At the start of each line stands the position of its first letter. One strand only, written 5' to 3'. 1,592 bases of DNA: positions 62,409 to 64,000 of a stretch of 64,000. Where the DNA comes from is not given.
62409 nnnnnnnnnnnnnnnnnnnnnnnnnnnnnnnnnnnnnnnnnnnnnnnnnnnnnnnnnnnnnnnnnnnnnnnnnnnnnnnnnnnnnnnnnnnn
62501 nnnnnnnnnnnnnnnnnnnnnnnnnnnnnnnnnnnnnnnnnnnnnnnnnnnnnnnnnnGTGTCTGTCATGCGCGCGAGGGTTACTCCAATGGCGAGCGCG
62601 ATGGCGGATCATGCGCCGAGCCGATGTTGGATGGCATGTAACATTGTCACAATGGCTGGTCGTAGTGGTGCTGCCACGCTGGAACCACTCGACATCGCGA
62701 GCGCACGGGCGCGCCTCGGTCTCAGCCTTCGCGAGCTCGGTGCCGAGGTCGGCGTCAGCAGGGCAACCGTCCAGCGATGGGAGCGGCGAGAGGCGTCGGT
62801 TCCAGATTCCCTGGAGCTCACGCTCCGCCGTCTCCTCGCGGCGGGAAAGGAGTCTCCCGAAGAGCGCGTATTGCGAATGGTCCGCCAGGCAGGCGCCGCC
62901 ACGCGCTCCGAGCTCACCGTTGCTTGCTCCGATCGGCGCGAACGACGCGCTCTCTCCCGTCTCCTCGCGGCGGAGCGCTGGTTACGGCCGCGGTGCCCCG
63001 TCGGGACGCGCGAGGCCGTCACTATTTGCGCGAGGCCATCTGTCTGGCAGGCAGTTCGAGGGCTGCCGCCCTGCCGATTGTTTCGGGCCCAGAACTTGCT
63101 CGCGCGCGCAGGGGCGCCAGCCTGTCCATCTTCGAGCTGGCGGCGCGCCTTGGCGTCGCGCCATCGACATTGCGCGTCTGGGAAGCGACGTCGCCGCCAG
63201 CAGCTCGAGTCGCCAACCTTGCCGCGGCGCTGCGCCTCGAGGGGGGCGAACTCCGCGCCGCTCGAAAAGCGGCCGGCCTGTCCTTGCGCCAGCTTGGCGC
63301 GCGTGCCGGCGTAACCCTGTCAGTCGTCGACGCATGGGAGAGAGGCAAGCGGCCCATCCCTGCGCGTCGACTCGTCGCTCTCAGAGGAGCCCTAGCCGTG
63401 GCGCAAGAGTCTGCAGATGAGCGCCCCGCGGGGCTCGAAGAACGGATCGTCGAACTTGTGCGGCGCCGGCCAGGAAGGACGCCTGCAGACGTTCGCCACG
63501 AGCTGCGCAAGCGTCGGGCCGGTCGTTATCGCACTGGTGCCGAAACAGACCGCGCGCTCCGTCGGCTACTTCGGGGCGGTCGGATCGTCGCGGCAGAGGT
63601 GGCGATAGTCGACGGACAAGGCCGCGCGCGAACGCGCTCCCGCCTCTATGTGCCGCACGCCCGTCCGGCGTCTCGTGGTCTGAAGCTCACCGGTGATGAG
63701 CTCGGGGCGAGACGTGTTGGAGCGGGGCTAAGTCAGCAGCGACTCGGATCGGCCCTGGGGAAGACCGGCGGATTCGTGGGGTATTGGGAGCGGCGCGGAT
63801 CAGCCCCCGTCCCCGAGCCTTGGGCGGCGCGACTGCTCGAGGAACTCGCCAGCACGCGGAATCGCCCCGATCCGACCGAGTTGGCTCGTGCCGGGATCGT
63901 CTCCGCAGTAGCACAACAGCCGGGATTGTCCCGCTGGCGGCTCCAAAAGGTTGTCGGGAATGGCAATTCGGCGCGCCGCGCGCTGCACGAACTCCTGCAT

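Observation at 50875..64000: tRNA-Tyr-anchored island with its own primase / ATPase / iteron replication module (satellite- or AICE-like replicon)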

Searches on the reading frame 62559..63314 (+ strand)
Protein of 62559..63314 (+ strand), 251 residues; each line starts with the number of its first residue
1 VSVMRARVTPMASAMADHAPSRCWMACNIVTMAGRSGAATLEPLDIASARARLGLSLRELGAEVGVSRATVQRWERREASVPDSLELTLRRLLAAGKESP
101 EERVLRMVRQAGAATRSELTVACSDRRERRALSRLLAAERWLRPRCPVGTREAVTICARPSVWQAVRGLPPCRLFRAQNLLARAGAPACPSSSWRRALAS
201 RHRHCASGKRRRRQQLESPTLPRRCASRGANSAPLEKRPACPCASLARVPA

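Call 7: search_protein_families(library=pfam, proteins=[window:62559-63314:+], max_evalue=0.01)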
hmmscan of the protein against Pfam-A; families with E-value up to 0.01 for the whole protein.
window:62559-63314:+ (251 aa): 6 families
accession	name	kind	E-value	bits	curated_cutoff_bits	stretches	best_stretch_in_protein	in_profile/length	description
PF01381.28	HTH_3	-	2.4e-07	31.1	23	1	46-80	1-35/55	Helix-turn-helix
PF13560.12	HTH_31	-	5.9e-05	23.7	27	1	48-102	8-60/64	Helix-turn-helix domain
PF13384.12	HTH_23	-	0.0003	20.9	24.6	1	49-77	13-40/50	Homeodomain-like domain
PF13518.12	HTH_28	-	0.00039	20.9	25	1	54-77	12-35/52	Helix-turn-helix domain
PF20432.4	Xre-like-HTH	-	0.0016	19.1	25.8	1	47-79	16-47/63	Antitoxin Xre-like helix-turn-helix domain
PF13404.12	HTH_AsnC-type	-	0.0088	16.3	27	0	55-73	18-36/42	AsnC-type helix-turn-helix domain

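Call 8: search_protein_families(library=phrogs, proteins=[window:62559-63314:+], max_evalue=0.001)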
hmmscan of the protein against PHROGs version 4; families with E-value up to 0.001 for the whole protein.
window:62559-63314:+ (251 aa): 8 families
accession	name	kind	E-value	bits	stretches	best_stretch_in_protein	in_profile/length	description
phrog_2104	-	unknown function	5.6e-06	27.5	1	38-79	36-77/103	-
phrog_8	-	transcription regulation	7.7e-06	26.6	1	50-92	166-204/346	transcriptional regulator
phrog_14076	-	transcription regulation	0.0002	22.8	1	36-96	8-70/86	transcriptional regulator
phrog_3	-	transcription regulation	0.00024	22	1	46-102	93-144/430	transcriptional repressor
phrog_664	-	DNA, RNA and nucleotide metabolism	0.00033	21.5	1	39-132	85-183/210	DNA binding protein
phrog_2328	-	transcription regulation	0.00046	21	0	47-82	21-56/128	transcriptional repressor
phrog_2439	-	transcription regulation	0.00054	19.9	1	40-90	6-56/367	transcriptional regulator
phrog_955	-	DNA, RNA and nucleotide metabolism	0.00077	20.2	1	46-125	29-104/142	HTH DNA binding protein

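Call 9: search_protein_families(library=ncbifam, proteins=[window:62559-63314:+], max_evalue=0.01)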
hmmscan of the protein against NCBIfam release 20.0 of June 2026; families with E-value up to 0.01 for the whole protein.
window:62559-63314:+ (251 aa): 6 families
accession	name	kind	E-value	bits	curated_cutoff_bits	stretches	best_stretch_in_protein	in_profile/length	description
TIGR03830.1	CxxCG_CxxCG_HTH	subfamily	3e-07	30.3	61.8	1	38-99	62-122/127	type II TA system antitoxin MqsA family protein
NF003162.0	PRK04140.1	equivalog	0.00018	20.7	263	1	46-90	131-175/317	transcriptional regulator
NF007481.0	PRK10072.1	equivalog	0.0019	18.6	110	1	46-95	38-86/96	HTH-type transcriptional regulator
NF033546.1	transpos_IS21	equivalog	0.0026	17.3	160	1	51-111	5-63/294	IS21 family transposase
NF040522.1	VC1465_fam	subfamily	0.0052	16.8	70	0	47-98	2-52/111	VC1465 family Xer recombination activation factor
NF046037.1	carphisopro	domain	0.0093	16.1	38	0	51-84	6-37/54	carph-isopro domain-containing protein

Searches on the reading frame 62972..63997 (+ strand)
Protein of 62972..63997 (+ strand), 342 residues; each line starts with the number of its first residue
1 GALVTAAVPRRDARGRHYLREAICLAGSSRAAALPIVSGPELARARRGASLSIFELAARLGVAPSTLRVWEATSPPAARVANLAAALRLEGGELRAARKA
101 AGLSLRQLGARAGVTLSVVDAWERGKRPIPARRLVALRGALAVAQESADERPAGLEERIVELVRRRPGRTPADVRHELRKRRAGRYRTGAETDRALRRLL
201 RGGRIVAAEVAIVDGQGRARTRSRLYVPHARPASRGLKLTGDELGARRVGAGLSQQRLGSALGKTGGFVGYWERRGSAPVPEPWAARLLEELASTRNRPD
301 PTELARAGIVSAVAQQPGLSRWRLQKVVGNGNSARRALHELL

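Call 21: search_protein_families(library=pfam, proteins=[window:62972-63997:+], max_evalue=0.01)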
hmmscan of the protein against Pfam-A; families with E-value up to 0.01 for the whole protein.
window:62972-63997:+ (342 aa): 6 families
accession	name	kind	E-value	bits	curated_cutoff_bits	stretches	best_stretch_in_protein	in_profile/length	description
PF01381.28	HTH_3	-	3.1e-17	62.8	23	1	94-142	1-49/55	Helix-turn-helix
PF13560.12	HTH_31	-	3.3e-12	47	27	3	91-146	3-59/64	Helix-turn-helix domain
PF12844.13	HTH_19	-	2.5e-05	24.5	30.2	0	94-135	4-45/64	Helix-turn-helix domain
PF13413.12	HTH_25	-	9.1e-05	22.7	24.6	0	94-125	2-33/62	Helix-turn-helix domain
PF13411.12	MerR_1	-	0.00018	22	21.6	0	52-72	2-22/69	MerR HTH family regulatory protein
PF07022.19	Phage_CI_repr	-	0.0024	18.6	22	0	54-74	16-36/65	Bacteriophage CI repressor helix-turn-helix domain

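Call 55: search_protein_families(library=padloc, proteins=[window:62972-63997:+], max_evalue=0.01)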
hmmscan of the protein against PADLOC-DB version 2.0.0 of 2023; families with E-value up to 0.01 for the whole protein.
window:62972-63997:+ (342 aa): 11 families
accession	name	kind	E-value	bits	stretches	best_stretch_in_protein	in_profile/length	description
PDLC03949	RmrA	-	1.4e-08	32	2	42-89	9-56/363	-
PDLC03951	RmrA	-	1.1e-07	29.2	0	91-144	10-63/400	-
PDLC04133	mad1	-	6.8e-06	24.3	0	51-71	6-26/60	mads_1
PDLC03952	RmrA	-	2.8e-05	21.1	0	89-141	22-74/395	-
PDLC03948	RmrA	-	4.8e-05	20.4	0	38-89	9-62/397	-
PDLC02926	HTH_VI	-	0.0012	17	0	94-130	6-42/92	-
PDLC03955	RmrA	-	0.0012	16.1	0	41-88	24-73/371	-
PDLC03956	RmrA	-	0.0033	14.5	0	44-89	17-63/399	-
PDLC03954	RmrA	-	0.0059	13.6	0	88-143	9-64/380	-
PDLC03947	RmrA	-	0.0066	13.3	0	91-134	13-56/383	-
PDLC04142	capH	-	0.0098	15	0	93-144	10-62/103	capH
